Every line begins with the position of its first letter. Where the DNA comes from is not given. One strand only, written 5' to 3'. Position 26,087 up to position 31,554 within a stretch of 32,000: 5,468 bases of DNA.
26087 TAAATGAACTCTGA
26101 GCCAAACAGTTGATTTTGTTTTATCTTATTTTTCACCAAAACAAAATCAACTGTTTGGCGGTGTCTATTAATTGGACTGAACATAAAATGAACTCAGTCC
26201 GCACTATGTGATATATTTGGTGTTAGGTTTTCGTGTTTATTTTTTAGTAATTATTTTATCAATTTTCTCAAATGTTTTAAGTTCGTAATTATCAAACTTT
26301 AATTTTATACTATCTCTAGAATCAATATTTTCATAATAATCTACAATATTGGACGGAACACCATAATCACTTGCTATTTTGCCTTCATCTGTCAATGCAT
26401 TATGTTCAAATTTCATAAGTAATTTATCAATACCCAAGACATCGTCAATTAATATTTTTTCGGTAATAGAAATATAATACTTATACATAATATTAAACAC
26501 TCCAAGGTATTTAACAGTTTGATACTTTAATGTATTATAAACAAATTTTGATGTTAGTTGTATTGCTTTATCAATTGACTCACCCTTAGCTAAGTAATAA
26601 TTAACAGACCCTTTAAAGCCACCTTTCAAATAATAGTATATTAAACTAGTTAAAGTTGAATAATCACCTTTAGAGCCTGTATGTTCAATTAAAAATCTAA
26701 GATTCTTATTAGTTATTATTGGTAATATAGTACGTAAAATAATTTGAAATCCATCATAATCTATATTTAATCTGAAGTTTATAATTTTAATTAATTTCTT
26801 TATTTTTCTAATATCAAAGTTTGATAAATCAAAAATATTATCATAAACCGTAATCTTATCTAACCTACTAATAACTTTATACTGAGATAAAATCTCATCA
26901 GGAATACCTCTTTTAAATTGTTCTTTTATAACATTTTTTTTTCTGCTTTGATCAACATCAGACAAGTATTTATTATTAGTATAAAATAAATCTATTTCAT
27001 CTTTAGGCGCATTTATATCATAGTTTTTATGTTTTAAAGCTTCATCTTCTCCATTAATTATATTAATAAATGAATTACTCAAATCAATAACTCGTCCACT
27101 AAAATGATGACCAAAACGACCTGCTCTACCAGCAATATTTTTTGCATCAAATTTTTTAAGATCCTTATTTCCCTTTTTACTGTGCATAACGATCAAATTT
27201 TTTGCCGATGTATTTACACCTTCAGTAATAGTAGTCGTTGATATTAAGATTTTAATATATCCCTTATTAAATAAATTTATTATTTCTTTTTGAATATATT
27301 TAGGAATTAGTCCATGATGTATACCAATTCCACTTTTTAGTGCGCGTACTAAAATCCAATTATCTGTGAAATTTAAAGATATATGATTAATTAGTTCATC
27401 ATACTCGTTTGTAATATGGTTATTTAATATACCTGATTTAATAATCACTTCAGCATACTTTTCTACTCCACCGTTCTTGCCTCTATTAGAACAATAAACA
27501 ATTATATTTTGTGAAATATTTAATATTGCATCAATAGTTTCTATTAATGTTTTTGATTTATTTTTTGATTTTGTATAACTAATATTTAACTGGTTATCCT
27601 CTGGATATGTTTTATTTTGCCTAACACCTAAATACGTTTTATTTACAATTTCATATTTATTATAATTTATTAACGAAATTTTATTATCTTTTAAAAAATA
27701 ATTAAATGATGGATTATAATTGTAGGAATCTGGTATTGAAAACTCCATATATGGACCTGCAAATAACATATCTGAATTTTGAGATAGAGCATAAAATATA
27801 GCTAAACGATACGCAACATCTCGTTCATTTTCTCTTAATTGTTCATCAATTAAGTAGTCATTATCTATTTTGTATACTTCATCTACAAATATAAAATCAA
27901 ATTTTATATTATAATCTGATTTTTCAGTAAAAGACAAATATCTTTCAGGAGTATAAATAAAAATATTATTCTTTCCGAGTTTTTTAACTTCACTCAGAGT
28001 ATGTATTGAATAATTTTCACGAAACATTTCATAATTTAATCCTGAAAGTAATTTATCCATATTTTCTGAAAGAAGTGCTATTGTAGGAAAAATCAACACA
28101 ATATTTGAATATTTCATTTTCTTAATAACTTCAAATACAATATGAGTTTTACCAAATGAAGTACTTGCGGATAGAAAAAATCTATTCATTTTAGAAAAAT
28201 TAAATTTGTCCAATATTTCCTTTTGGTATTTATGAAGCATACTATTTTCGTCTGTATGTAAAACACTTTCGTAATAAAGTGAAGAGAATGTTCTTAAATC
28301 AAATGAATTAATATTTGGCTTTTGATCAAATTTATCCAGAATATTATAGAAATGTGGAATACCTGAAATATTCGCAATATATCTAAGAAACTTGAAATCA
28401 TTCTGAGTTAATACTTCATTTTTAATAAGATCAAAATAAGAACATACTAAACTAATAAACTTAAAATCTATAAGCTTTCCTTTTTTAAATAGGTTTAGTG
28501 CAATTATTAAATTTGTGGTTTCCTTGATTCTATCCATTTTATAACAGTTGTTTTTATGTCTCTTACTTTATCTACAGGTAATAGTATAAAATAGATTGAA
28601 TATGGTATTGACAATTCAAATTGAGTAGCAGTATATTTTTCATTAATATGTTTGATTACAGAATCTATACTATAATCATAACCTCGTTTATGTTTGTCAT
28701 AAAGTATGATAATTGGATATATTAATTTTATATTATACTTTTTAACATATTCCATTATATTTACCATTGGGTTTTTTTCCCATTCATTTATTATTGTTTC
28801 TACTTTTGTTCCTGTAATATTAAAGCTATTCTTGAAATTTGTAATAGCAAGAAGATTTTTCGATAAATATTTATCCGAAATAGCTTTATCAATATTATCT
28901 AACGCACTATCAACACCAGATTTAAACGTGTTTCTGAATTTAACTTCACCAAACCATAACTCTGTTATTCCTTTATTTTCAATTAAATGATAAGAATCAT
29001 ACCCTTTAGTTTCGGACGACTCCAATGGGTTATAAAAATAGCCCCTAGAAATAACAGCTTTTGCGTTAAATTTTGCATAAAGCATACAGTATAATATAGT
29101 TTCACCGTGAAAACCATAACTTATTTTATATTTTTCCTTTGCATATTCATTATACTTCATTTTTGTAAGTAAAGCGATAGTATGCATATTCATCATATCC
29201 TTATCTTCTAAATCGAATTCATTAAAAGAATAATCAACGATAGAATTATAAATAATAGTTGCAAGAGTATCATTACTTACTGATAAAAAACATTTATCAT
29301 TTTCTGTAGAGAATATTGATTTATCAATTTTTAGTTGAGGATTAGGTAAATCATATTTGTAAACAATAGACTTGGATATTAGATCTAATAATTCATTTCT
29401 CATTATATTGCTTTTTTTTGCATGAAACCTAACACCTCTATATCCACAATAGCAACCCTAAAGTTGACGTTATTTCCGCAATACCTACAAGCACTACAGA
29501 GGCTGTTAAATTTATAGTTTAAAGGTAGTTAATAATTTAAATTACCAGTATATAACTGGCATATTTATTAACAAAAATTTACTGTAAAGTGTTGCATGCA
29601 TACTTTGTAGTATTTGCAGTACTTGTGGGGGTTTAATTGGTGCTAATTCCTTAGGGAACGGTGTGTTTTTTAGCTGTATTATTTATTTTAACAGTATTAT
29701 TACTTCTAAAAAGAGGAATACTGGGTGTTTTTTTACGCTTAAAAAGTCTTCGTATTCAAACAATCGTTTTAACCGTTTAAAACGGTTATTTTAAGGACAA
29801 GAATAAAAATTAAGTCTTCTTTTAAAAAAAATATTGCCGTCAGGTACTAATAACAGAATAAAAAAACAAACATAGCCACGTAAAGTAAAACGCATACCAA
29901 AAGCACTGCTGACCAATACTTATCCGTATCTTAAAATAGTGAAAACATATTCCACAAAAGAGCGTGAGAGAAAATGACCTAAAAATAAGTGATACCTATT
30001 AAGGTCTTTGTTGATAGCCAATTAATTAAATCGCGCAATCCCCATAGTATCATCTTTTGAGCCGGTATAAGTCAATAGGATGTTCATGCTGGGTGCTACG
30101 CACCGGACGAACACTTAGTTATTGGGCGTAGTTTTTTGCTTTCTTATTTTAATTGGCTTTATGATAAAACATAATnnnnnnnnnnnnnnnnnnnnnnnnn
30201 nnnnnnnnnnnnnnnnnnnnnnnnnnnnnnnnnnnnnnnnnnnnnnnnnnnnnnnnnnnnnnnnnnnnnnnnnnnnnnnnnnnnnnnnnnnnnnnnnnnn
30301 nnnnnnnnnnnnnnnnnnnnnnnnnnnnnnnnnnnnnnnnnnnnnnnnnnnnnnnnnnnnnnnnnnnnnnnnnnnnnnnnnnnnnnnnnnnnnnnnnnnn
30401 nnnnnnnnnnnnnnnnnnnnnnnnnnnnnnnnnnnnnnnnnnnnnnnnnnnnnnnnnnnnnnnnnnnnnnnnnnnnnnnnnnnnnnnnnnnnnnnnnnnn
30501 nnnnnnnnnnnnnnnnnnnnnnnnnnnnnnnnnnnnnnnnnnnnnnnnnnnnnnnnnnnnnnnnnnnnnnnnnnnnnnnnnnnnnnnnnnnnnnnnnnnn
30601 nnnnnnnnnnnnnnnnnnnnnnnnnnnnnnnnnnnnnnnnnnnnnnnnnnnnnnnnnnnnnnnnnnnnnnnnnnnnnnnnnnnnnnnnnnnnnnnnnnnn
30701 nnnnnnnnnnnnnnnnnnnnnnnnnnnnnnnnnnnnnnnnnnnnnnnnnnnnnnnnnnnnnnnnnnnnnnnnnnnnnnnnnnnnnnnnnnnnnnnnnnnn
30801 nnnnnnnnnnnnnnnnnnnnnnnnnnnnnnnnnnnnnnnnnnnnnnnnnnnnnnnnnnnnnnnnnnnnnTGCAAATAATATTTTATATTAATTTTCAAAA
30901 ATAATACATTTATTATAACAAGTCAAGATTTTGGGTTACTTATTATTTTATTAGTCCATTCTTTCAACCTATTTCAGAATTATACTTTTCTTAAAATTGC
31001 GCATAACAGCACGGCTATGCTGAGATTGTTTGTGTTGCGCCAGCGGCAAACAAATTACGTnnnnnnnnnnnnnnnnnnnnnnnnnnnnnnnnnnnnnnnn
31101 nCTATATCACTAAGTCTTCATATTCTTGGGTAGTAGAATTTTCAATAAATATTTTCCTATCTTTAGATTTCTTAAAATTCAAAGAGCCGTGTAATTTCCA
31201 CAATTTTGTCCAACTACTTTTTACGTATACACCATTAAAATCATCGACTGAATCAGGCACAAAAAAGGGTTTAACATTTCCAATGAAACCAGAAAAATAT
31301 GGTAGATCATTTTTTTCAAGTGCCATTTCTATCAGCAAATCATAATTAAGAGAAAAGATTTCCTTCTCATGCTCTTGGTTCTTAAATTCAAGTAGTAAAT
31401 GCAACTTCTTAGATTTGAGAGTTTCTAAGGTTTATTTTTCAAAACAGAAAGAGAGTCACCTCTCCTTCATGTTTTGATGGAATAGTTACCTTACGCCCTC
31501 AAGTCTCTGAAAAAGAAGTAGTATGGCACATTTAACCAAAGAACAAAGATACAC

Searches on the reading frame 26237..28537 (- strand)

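Call 6: search_protein_families(library=pfam, proteins=[window:26237-28537:-], max_evalue=0.01)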
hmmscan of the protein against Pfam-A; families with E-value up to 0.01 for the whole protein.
window:26237-28537:- (766 aa): 3 families
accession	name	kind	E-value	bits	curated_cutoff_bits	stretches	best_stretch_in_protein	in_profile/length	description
PF00271.37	Helicase_C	-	6.5e-10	39.7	23.5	1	401-476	39-110/110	Helicase conserved C-terminal domain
PF04851.21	ResIII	-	1.8e-07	31.6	22.5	1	100-224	3-137/164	Type III restriction enzyme, res subunit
PF00270.35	DEAD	-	1.8e-07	31.5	26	1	104-227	3-132/167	DEAD/DEAH box helicase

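Call 56: search_protein_families(library=padloc, proteins=[window:26237-28537:-], max_evalue=0.001)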
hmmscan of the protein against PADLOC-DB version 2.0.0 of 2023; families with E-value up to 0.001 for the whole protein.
window:26237-28537:- (766 aa): 24 families
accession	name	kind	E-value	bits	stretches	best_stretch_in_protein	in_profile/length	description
PDLC00191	HamB1|HamB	-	0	1067.6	1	1-763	1-766/767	DEAD-box helicase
PDLC00184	HamB1|HamB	-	3.6e-87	291.2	1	62-759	80-726/738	DEAD-box helicase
PDLC00180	HamB1|HamB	-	3.1e-76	255.4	1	88-738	88-669/709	DEAD-box helicase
PDLC00201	HamB2|HamB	-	2.8e-67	225.7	1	93-732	96-667/721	DEAD-box helicase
PDLC00176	HamB1|HamB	-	2e-50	169.7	1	95-566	130-584/845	DEAD-box helicase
PDLC00186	HamB1|HamB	-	3e-49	165.8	1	89-538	135-582/864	DEAD-box helicase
PDLC00190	HamB1|HamB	-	8.4e-47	158.1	1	94-567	137-593/866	DEAD-box helicase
PDLC00182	HamB1|HamB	-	9.8e-42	141.2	1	97-738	96-683/719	DEAD-box helicase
PDLC00185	HamB1|HamB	-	1.8e-41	139.9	1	89-518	127-548/871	DEAD-box helicase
PDLC00200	HamB2|HamB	-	6.5e-40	134.9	1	95-552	141-596/865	DEAD-box helicase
PDLC00187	HamB1|HamB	-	9.6e-37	124.7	1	80-484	121-516/851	DEAD-box helicase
PDLC00194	HamB1|HamB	-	5.3e-32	108.6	2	324-487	477-651/995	DEAD-box helicase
PDLC00199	HamB2|HamB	-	8.2e-32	108.1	1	94-483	129-515/841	DEAD-box helicase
PDLC00193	HamB1|HamB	-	1.5e-29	101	1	171-484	10-290/570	DEAD-box helicase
PDLC00181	HamB1|HamB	-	1.1e-26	91.1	1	79-484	116-508/836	DEAD-box helicase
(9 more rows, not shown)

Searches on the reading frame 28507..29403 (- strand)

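Call 6: search_protein_families(library=pfam, proteins=[window:28507-29403:-], max_evalue=0.01)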
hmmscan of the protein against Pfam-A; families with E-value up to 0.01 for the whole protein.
window:28507-29403:- (298 aa): 1 family
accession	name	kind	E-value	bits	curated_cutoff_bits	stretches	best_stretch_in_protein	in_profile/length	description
PF08878.16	HamA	-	2.2e-23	83.7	25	1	46-277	2-230/230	HamA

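Call 56: search_protein_families(library=padloc, proteins=[window:28507-29403:-], max_evalue=0.001)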
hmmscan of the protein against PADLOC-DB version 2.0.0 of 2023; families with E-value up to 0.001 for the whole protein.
window:28507-29403:- (298 aa): 15 families
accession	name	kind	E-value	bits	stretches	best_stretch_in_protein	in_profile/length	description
PDLC00167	HamA1|HamA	-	2.4e-126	419.1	1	1-297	1-297/298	DUF1837 domain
PDLC00166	HamA1|HamA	-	3e-19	67.7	1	44-282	36-267/282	DUF1837 domain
PDLC00171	HamA1|HamA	-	2.7e-18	64.3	1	11-287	9-278/286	DUF1837 domain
PDLC00195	HamA2|HamA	-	1.9e-16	58.4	1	44-282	35-268/283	DUF1837 domain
PDLC00170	HamA1|HamA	-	1.5e-14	52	1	45-280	35-263/279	DUF1837 domain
PDLC00150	HamA1|HamA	-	1.5e-12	45.6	1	80-283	93-296/310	DUF1837 domain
PDLC00158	HamA1|HamA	-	1.4e-10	39.2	1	89-291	88-301/307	DUF1837 domain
PDLC00162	HamA1|HamA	-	5.7e-09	34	1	42-291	47-303/310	DUF1837 domain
PDLC00168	HamA1|HamA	-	4e-08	31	1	45-204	55-214/312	DUF1837 domain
PDLC00156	HamA1|HamA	-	1.7e-07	29.1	1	44-178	43-173/298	DUF1837 domain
PDLC00197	HamA2|HamA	-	1.8e-07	29.1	1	100-237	100-234/308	DUF1837 domain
PDLC00196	HamA2|HamA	-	4.7e-06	24.3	1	43-207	54-222/315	DUF1837 domain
PDLC00163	HamA1|HamA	-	0.0001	19.9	1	42-291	53-311/314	DUF1837 domain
PDLC00152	HamA1|HamA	-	0.00043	17.7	1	92-292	97-296/299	DUF1837 domain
PDLC00169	HamA1|HamA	-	0.00047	16.7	0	47-190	252-382/483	DUF1837 domain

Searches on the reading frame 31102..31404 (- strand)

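Call 15: search_protein_families(library=pfam, proteins=[window:31102-31404:-], max_evalue=0.01)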
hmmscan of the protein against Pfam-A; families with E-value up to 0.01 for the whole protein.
window:31102-31404:- (100 aa): 1 family
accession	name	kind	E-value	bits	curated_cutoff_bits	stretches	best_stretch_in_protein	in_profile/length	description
PF13289.12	SIR2_2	-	8.7e-09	36.1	24.5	1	15-86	2-58/141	SIR2-like domain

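Call 56: search_protein_families(library=padloc, proteins=[window:31102-31404:-], max_evalue=0.001)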
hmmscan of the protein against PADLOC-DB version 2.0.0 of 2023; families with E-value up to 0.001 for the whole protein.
window:31102-31404:- (100 aa): 22 families
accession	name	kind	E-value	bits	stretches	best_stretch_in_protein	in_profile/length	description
PDLC04093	SIR2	-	2.4e-29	100.5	1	8-96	146-235/395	-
PDLC04094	SIR2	-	3.5e-23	80.4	1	9-91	145-224/399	-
PDLC02414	Aga_SIR2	-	1.9e-11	41.9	1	7-98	111-195/313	-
PDLC04084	SIR2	-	1.1e-10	39.3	1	13-94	179-269/414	-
PDLC04087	SIR2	-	2.5e-10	37.7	1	7-90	126-209/343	-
PDLC04081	SIR2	-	2.7e-09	34.7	1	15-90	139-220/345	-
PDLC04074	SIR2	-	4.7e-09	33.8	1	15-90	144-220/357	-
PDLC02408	Aga_SIR2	-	8.6e-09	32.9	1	13-98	148-224/343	Class II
PDLC04082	SIR2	-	2.1e-08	31.5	1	2-92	117-217/345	-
PDLC04086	SIR2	-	2.7e-08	31.5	1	10-44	133-167/361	-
PDLC02186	SIR2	-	4e-08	30.7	1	16-96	166-252/412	-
PDLC04088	SIR2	-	1.8e-07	28.7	1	9-85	169-242/390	-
PDLC04076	SIR2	-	4.1e-07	27.5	1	15-97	165-252/406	-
PDLC04090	SIR2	-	4.7e-07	27.3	1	16-88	192-273/426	-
PDLC04096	SIR2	-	1.9e-06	25.6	1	7-91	16-99/230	-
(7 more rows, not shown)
